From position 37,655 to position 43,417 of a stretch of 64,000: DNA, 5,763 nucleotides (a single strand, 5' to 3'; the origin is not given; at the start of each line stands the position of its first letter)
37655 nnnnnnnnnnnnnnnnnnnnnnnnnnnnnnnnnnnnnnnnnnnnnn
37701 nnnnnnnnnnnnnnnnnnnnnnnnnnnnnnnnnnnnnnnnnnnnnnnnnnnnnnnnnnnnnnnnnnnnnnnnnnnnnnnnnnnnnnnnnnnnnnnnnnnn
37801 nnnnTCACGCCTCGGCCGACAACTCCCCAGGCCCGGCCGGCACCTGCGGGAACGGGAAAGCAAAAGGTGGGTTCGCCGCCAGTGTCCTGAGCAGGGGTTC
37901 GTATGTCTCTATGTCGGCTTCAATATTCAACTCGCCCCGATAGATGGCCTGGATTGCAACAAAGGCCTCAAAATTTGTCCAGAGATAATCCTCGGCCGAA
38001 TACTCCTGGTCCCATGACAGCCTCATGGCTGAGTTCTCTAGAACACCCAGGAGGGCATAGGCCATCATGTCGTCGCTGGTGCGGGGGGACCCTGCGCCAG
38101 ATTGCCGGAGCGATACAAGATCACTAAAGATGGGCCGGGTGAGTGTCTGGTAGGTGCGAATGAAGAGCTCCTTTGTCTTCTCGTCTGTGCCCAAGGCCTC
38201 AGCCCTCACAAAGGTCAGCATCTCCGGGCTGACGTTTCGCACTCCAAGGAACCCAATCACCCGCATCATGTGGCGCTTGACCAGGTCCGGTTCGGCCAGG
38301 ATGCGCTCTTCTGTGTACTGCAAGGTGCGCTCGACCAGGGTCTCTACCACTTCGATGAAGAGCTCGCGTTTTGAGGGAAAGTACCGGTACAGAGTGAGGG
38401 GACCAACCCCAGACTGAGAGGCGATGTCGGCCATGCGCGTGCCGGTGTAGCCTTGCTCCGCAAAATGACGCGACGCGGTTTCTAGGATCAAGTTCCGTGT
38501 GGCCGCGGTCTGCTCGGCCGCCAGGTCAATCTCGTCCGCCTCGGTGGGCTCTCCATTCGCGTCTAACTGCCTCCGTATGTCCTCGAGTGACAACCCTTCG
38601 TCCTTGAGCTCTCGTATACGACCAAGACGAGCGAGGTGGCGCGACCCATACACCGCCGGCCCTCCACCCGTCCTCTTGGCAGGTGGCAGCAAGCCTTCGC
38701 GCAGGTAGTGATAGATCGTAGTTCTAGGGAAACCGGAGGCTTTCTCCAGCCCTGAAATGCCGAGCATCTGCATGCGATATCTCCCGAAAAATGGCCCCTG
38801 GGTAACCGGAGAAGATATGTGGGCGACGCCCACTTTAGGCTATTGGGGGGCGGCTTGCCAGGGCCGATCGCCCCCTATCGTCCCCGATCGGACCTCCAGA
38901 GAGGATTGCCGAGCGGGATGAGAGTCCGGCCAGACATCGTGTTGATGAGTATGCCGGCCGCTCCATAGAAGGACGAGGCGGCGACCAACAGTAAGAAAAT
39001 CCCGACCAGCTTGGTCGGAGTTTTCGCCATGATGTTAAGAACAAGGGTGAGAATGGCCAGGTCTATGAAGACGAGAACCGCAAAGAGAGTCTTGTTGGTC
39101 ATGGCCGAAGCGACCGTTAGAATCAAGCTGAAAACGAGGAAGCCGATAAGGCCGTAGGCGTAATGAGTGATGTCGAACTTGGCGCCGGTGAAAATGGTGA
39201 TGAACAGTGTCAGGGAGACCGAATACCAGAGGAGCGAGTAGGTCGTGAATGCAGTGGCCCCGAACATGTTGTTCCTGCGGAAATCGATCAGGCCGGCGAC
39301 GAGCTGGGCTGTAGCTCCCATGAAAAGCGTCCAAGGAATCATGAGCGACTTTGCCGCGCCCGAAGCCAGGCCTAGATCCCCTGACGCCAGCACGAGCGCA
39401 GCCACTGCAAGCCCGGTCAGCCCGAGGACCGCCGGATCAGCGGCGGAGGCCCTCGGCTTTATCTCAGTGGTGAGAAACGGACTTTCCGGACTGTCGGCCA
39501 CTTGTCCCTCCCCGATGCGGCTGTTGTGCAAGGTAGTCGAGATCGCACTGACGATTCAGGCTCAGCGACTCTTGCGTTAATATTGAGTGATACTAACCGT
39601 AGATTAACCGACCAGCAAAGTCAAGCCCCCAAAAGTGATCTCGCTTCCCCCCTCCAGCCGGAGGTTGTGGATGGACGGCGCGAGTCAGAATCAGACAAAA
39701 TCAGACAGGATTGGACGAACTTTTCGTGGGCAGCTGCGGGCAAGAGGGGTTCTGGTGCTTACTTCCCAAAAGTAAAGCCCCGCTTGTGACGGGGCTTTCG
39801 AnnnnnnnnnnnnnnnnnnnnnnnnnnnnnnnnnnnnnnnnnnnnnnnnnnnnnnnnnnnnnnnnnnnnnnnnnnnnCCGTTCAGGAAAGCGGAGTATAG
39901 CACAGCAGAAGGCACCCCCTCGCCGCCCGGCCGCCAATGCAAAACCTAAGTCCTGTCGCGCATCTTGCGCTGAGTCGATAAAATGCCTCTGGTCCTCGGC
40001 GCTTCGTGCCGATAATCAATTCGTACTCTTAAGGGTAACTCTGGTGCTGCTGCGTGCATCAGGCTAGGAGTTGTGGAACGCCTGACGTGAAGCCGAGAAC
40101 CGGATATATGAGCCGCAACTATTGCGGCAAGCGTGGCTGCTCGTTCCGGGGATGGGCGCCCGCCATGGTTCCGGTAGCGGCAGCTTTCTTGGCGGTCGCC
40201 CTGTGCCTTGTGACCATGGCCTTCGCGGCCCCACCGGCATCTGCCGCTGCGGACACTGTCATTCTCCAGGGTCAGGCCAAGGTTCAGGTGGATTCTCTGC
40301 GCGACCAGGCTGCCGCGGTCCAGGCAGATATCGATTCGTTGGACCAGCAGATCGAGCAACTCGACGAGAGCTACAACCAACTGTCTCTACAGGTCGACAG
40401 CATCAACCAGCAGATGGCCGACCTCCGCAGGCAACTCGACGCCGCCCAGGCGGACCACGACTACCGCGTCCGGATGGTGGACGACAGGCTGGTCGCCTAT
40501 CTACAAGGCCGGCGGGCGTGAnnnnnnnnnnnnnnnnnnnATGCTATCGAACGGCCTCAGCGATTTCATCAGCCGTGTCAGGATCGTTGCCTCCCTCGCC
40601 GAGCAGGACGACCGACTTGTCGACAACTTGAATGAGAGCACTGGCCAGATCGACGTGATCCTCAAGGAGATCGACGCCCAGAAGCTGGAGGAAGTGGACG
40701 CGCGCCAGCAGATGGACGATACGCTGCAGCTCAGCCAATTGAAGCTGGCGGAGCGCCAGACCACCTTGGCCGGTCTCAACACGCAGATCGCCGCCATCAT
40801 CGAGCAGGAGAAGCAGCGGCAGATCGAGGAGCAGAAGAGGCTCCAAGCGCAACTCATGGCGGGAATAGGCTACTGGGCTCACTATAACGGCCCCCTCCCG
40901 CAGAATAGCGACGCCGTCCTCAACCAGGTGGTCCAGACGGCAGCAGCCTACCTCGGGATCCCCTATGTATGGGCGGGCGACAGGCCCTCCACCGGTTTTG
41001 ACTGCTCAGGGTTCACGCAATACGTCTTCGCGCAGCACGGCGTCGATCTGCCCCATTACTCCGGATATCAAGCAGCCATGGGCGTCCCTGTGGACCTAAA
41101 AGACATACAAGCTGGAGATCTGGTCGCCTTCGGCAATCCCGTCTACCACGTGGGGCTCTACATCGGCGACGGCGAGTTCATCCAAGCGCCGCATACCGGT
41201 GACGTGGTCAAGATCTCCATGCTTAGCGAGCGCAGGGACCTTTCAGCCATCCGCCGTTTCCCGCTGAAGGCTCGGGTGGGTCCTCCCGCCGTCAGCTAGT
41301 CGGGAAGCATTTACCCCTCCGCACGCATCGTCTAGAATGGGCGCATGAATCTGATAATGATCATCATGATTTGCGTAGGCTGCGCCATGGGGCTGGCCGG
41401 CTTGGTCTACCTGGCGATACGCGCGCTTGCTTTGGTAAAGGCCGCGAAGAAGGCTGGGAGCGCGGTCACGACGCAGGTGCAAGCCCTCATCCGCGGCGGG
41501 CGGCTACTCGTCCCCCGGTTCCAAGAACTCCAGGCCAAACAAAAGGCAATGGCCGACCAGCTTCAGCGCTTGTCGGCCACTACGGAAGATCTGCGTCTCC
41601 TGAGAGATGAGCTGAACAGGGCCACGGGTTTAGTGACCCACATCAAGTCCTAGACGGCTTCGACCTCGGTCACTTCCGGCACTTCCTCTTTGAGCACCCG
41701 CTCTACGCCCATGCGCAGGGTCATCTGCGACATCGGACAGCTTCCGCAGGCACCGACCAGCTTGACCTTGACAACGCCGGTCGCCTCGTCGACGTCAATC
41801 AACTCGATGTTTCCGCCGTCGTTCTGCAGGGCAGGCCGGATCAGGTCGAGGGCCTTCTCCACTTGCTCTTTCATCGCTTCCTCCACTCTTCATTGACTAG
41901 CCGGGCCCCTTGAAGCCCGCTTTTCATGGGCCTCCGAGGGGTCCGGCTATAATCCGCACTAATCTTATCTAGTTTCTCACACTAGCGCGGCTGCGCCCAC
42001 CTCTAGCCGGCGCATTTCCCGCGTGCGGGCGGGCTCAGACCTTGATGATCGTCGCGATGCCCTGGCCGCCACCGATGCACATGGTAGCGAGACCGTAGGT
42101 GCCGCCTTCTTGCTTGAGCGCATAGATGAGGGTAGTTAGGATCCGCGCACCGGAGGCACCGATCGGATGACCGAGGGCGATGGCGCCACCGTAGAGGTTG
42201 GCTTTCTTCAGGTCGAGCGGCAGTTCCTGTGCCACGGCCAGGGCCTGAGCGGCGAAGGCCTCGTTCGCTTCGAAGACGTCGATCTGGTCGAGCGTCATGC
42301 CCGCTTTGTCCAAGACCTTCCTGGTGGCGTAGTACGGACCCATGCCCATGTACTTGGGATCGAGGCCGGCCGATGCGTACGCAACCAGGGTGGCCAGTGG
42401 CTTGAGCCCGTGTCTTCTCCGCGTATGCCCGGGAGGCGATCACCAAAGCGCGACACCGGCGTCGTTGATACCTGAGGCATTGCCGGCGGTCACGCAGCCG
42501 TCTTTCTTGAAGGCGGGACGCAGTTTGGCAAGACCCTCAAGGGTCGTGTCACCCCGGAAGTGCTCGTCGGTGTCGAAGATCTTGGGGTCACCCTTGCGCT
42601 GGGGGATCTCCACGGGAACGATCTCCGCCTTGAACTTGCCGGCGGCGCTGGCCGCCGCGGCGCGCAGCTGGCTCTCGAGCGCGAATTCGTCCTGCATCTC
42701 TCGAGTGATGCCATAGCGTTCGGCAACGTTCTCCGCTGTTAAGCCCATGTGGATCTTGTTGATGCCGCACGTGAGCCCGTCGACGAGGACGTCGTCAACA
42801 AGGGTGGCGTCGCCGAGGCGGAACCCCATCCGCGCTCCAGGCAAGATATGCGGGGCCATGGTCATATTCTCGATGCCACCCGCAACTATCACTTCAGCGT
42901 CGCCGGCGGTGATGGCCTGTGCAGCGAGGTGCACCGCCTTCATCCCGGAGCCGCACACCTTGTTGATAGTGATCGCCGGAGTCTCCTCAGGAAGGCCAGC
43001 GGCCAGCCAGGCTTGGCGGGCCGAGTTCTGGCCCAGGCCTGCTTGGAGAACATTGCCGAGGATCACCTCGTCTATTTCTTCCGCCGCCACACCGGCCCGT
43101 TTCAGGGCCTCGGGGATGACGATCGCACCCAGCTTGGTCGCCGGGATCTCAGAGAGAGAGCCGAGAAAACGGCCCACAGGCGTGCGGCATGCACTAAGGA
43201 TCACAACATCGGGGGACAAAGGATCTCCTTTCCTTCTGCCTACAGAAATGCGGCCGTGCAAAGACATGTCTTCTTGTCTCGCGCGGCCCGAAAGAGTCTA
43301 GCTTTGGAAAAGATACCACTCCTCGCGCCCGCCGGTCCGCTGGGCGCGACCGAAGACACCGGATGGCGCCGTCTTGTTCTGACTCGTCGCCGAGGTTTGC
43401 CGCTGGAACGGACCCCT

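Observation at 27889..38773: Ten-gene same-strand cluster built around a BKACE enzyme: a candidate uncharacterised beta-hydroxy/beta-keto acid catabolic route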

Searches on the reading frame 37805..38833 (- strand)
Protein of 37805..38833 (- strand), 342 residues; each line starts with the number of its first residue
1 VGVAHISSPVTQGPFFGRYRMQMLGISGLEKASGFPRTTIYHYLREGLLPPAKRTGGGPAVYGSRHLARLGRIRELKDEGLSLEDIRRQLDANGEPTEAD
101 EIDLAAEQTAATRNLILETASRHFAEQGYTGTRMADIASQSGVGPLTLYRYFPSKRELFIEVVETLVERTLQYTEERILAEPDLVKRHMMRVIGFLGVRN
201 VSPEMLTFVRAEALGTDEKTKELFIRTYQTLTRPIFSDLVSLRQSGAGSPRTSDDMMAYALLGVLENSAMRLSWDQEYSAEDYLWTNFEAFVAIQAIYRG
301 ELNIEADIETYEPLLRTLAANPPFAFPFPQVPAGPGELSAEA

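Call 4: search_protein_families(library=pfam, proteins=[window:37805-38833:-], max_evalue=0.01)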
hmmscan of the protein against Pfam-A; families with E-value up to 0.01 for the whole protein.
window:37805-38833:- (342 aa): 5 families
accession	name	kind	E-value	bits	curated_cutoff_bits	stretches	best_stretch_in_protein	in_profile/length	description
PF00440.29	TetR_N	-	2.1e-17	63.1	24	1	116-162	1-47/47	Bacterial regulatory proteins, tetR family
PF13411.12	MerR_1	-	2e-16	60.3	21.6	1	26-91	3-67/69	MerR HTH family regulatory protein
PF00376.29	MerR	-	1.1e-05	25.5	28.2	1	31-59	7-35/38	MerR family regulatory protein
PF02796.21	HTH_7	-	0.00016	22.2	23.8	1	131-154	21-44/45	Helix-turn-helix domain of resolvase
PF09278.17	MerR-DNA-bind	-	0.0004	21.4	25.4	1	67-118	1-54/65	MerR, DNA binding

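Call 39: search_protein_families(library=ncbifam, proteins=[window:37805-38833:-], max_evalue=0.00001)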
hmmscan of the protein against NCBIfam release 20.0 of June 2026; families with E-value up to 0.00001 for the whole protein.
window:37805-38833:- (342 aa): 18 families
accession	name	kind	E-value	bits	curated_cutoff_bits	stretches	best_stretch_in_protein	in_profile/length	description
NF041196.1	ScbR_bind_reg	equivalog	3.3e-11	43.7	150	1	110-176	5-71/191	ScbR family autoregulator-binding transcription factor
NF053731.1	TransRegFasRMycb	equivalog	7.3e-10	39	330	1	111-196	11-96/199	HTH-type transcriptional activator FasR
NF050111.1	TransRegSACE7040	equivalog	1.1e-09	38.5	250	1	113-196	3-85/186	SACE_7040 family transcriptional regulator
NF007949.0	PRK10668.1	equivalog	2.5e-08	33.7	271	1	107-166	7-66/216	multidrug efflux transporter transcriptional repressor AcrR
NF011584.0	PRK15008.1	equivalog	3.2e-08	33.7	230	1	107-168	14-75/212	HTH-type transcriptional regulator RutR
TIGR03613.1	RutR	equivalog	5.7e-08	32.8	368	1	110-168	7-65/202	pyrimidine utilization regulatory protein R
TIGR03968.1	mycofact_TetR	equivalog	8.1e-08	32.1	224.9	1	107-159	5-57/190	mycofactocin system transcriptional regulator MftR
NF053878.1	FATransRegFadRBac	equivalog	2.6e-07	30.6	200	1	115-186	7-78/190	fatty acid metabolism transcriptional regulator FadR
TIGR02047.1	CadR-PbrR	equivalog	3.8e-07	30.2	151.45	1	26-98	3-75/127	Cd(II)/Pb(II)-responsive transcriptional regulator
NF007069.0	PRK09514.1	equivalog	1.2e-06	28.5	143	1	23-97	1-75/141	Zn(2+)-responsive transcriptional regulator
TIGR02043.1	ZntR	equivalog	1.4e-06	28.5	167.95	1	23-98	1-76/131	Zn(2+)-responsive transcriptional regulator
TIGR02051.1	MerR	equivalog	1.9e-06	28.1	150.85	1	26-113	2-89/124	mercury resistance transcriptional regulator MerR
TIGR02044.1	CueR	equivalog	2.2e-06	27.8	147.4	1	26-92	3-69/127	Cu(I)-responsive transcriptional regulator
NF037937.1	septum_RefZ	equivalog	2.4e-06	27.6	180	1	114-186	2-74/195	forespore capture DNA-binding protein RefZ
NF007430.0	PRK09975.1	equivalog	3e-06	26.5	274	1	108-163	8-63/220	acrEF/envCD operon transcriptional regulator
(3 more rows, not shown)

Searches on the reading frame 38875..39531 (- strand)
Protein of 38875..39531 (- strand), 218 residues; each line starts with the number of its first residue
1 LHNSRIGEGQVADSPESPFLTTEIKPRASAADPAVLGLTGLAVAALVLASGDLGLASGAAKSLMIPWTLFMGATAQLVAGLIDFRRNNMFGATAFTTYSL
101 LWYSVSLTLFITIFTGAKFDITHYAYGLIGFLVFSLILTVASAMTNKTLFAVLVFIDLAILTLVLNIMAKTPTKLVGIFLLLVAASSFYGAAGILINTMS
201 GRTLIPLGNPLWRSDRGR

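Call 5: search_protein_families(library=pfam, proteins=[window:38875-39531:-], max_evalue=0.01)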
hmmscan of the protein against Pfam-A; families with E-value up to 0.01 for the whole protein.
window:38875-39531:- (218 aa): 1 family
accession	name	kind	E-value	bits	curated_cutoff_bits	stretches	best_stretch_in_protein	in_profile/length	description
PF01184.24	Gpr1_Fun34_YaaH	-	4.1e-18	66.2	25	1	26-197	13-192/207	GPR1/FUN34/yaaH family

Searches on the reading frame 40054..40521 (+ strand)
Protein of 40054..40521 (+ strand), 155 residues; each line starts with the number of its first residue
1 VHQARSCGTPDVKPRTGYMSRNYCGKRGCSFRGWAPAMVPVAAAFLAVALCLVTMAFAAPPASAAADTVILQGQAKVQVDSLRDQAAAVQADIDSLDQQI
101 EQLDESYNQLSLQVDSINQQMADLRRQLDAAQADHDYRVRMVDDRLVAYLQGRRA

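Call 68: search_protein_families(library=pfam, proteins=[window:40054-40521:+], max_evalue=0.001)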
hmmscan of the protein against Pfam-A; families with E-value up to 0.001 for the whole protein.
window:40054-40521:+ (155 aa): 4 families
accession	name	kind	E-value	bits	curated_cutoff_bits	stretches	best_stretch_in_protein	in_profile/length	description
PF11932.13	DUF3450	-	4.1e-08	33.3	32.6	1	45-132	2-92/241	Protein of unknown function (DUF3450)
PF06009.19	Laminin_II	-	9.9e-05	22.8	33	1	75-133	1-59/138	Laminin Domain II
PF06810.17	Phage_scaffold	-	0.00046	20.6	35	1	75-136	32-87/170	Phage capsid assembly scaffolding protein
PF06160.17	EzrA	-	0.00071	18.4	39.6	1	74-145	98-169/557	Septation ring formation regulator, EzrA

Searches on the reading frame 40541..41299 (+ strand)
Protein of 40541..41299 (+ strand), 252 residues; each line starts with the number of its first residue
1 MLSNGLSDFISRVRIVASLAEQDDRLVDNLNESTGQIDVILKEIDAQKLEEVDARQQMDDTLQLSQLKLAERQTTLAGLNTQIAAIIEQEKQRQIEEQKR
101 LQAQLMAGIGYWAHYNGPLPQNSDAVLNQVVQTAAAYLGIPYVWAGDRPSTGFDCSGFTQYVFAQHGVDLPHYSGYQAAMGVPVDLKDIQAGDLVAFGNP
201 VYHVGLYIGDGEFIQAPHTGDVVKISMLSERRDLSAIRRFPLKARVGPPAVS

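Call 68: search_protein_families(library=pfam, proteins=[window:40541-41299:+], max_evalue=0.001)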
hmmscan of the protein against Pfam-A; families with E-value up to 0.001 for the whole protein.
window:40541-41299:+ (252 aa): 1 family
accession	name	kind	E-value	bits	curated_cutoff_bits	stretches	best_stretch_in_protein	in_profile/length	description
PF00877.26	NLPC_P60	-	3.6e-25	88.4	23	1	139-230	1-93/105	NlpC/P60 family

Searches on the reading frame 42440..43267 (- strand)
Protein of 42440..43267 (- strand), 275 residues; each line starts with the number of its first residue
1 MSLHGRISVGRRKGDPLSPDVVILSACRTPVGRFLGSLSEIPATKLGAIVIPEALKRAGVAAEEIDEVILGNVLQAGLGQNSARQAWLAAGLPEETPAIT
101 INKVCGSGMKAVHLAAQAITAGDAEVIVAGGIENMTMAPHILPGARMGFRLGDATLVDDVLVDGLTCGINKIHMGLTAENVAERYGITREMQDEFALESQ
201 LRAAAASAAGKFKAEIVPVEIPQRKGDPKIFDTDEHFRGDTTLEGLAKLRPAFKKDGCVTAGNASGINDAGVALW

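Call 68: search_protein_families(library=pfam, proteins=[window:42440-43267:-], max_evalue=0.001)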
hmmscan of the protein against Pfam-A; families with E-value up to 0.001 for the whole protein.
window:42440-43267:- (275 aa): 2 families
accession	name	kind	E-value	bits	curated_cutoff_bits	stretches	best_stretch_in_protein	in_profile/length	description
PF00108.29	Thiolase_N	-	2.2e-100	335.8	26.4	1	21-273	1-253/260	Thiolase, N-terminal domain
PF00109.32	ketoacyl-synt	-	2.4e-07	31.1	20.8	1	97-137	166-206/252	Beta-ketoacyl synthase, N-terminal domain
